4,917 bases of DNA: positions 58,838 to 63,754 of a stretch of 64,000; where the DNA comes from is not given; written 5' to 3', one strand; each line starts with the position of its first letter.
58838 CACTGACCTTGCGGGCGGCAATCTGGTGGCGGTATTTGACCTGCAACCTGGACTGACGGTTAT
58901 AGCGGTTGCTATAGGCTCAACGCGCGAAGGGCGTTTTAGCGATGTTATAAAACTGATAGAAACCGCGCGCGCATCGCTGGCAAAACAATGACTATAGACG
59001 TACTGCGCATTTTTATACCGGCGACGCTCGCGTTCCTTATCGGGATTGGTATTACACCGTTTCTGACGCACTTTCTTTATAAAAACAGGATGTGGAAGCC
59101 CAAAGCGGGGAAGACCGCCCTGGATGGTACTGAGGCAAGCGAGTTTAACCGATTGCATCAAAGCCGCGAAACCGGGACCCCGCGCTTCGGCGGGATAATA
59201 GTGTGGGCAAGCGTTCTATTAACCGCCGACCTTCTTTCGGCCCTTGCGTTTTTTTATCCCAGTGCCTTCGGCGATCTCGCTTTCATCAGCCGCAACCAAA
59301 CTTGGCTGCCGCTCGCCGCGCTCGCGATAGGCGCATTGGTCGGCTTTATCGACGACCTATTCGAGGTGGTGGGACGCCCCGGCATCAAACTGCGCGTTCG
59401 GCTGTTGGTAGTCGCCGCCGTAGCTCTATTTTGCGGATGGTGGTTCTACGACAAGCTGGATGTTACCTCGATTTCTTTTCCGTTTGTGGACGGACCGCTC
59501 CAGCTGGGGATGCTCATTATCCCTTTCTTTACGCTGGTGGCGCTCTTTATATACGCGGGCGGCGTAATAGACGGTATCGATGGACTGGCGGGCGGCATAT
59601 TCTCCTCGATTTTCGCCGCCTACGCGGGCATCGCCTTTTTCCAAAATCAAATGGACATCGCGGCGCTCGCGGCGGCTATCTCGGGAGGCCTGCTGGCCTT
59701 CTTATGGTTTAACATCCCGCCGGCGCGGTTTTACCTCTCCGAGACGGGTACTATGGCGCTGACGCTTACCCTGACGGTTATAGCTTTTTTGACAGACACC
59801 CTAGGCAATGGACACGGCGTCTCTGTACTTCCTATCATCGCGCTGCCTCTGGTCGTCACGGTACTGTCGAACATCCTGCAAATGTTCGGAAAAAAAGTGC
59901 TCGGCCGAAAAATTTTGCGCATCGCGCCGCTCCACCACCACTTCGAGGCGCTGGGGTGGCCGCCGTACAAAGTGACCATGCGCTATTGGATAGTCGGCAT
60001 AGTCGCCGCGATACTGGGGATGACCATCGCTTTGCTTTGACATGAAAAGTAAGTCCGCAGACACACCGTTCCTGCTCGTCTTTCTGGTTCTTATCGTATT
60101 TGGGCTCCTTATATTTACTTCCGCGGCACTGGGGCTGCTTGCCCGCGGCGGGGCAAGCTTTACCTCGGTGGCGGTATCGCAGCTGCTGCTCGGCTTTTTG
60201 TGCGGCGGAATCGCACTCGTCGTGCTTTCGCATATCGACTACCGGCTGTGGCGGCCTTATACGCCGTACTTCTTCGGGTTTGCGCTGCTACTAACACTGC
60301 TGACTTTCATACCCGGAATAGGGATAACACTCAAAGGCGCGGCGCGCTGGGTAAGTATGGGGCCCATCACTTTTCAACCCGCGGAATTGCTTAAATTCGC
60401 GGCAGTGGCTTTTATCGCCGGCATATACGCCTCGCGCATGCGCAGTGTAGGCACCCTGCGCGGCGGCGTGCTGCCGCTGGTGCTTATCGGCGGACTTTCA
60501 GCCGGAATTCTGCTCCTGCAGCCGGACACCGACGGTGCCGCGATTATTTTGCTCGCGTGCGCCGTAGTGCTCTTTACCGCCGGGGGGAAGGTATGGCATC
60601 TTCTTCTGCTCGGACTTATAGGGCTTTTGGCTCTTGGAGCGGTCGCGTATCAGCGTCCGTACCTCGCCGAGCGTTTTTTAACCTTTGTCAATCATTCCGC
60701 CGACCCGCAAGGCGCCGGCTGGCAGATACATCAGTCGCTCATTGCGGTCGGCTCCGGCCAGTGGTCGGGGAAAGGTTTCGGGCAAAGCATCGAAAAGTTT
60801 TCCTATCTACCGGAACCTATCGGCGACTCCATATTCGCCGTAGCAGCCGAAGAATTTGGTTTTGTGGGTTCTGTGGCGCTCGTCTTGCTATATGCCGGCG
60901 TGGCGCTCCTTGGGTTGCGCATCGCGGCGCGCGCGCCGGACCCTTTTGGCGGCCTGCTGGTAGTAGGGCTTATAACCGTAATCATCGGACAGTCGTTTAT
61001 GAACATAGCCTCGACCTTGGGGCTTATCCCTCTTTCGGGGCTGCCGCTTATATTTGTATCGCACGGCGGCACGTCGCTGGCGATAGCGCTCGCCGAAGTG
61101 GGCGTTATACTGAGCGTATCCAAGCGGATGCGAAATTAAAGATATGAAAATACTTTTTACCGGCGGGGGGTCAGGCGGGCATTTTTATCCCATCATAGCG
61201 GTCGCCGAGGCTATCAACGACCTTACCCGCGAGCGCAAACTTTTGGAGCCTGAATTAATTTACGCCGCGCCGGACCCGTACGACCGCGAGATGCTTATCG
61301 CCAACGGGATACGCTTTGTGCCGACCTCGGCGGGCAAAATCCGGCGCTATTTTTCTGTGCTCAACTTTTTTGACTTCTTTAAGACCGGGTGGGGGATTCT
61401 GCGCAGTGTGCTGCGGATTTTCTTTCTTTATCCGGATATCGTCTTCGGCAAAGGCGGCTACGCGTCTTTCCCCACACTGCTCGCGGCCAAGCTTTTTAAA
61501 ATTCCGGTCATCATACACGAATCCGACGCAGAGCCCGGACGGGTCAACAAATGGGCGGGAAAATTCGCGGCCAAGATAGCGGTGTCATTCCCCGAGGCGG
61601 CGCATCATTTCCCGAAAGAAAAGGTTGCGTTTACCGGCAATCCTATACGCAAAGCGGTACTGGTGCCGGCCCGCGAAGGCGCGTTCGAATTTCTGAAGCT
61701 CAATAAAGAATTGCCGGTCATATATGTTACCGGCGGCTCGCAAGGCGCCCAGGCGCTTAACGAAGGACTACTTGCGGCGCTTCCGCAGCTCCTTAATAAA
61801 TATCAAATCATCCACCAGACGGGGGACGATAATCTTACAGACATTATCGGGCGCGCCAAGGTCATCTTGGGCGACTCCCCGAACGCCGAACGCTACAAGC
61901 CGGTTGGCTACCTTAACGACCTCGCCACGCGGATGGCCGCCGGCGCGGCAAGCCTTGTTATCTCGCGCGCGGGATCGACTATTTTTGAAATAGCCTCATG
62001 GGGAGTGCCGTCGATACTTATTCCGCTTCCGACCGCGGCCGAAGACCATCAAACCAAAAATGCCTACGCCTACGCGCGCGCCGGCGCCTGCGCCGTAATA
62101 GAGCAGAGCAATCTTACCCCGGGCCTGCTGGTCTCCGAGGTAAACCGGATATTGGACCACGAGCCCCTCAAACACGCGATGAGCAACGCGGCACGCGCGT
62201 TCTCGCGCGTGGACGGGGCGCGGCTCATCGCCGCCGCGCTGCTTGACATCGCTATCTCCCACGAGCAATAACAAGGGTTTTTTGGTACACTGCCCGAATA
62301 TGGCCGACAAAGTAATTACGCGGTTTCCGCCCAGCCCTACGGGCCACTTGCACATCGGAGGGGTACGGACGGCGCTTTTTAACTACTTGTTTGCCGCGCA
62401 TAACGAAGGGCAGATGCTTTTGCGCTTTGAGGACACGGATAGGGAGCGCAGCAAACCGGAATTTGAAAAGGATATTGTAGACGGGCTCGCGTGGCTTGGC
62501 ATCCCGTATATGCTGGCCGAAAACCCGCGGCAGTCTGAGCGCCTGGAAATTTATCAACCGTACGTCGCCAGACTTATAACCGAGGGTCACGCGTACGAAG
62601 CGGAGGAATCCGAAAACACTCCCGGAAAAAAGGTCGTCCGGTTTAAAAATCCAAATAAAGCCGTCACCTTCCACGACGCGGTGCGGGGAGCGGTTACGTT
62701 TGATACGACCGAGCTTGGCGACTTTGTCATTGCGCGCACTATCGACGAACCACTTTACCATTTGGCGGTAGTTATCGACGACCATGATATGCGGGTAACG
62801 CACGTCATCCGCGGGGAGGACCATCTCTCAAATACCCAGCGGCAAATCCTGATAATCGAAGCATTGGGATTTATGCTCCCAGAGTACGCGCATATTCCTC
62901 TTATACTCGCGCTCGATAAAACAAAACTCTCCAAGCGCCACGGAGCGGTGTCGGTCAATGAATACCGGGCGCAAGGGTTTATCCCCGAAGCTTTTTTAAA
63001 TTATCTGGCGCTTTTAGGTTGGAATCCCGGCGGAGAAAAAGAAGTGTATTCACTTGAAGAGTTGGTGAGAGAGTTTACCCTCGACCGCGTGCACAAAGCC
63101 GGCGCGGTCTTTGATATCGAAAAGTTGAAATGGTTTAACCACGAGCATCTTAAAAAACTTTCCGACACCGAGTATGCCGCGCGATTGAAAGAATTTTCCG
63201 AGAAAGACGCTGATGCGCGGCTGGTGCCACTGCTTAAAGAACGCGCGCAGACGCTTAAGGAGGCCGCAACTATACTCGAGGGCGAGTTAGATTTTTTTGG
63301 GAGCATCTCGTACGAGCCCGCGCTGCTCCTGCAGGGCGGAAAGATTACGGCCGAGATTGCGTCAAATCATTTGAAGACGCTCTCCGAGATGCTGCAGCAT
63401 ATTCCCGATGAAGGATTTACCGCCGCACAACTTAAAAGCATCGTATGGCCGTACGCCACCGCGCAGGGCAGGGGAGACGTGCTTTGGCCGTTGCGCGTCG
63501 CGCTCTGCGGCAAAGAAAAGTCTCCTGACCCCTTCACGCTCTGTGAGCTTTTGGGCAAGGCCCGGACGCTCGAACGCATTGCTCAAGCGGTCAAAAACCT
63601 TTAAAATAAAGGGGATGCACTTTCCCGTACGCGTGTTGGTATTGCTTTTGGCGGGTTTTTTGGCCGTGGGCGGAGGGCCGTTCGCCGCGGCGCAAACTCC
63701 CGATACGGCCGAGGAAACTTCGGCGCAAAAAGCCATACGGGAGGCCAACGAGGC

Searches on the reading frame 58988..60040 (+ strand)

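Call 107: search_protein_families(library=pfam, proteins=[window:58988-60040:+], max_evalue=0.001)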
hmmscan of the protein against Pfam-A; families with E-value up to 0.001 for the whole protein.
window:58988-60040:+ (350 aa): 1 family
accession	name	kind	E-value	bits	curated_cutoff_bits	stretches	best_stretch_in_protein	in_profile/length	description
PF00953.26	Glycos_transf_4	-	5e-21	75.8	27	1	108-267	4-157/160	Glycosyl transferase family 4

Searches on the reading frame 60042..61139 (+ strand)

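Call 107: search_protein_families(library=pfam, proteins=[window:60042-61139:+], max_evalue=0.001)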
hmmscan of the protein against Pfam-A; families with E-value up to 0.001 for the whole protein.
window:60042-61139:+ (365 aa): 1 family
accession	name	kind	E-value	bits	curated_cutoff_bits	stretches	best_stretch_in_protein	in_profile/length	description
PF01098.24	FTSW_RODA_SPOVE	-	2.5e-81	273.9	26.4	1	10-363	4-354/356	Cell cycle protein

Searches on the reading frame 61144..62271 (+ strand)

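Call 107: search_protein_families(library=pfam, proteins=[window:61144-62271:+], max_evalue=0.001)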
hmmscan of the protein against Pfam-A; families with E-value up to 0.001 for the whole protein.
window:61144-62271:+ (375 aa): 2 families
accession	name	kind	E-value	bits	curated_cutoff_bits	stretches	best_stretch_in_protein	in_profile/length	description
PF04101.22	Glyco_tran_28_C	-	7.3e-33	114.4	22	1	192-355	1-159/166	Glycosyltransferase family 28 C-terminal domain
PF03033.26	Glyco_transf_28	-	6.8e-25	88.2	26.2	1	3-146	1-138/139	Glycosyltransferase family 28 N-terminal domain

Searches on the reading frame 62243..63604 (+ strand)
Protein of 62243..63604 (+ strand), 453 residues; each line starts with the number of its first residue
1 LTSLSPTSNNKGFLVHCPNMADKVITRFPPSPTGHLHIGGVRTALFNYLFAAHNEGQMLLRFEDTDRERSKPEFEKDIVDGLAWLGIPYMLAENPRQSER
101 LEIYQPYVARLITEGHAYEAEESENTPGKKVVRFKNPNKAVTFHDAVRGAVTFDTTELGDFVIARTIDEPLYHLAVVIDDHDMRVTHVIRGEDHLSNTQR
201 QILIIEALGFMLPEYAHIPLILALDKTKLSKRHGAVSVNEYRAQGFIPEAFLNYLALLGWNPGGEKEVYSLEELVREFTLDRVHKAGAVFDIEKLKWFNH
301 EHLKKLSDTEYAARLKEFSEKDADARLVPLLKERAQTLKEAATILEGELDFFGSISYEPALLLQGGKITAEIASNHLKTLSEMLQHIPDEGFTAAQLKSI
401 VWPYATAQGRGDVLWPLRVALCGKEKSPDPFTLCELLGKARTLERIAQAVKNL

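Call 107: search_protein_families(library=pfam, proteins=[window:62243-63604:+], max_evalue=0.001)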
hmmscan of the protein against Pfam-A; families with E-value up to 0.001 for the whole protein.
window:62243-63604:+ (453 aa): 2 families
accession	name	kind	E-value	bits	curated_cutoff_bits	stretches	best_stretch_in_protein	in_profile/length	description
PF00749.27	tRNA-synt_1c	-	5.1e-90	302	23.4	2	120-297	134-314/314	tRNA synthetases class I (E and Q), catalytic domain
PF19269.4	Anticodon_2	-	1.2e-19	71.6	23.6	1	311-449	2-140/141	Anticodon binding domain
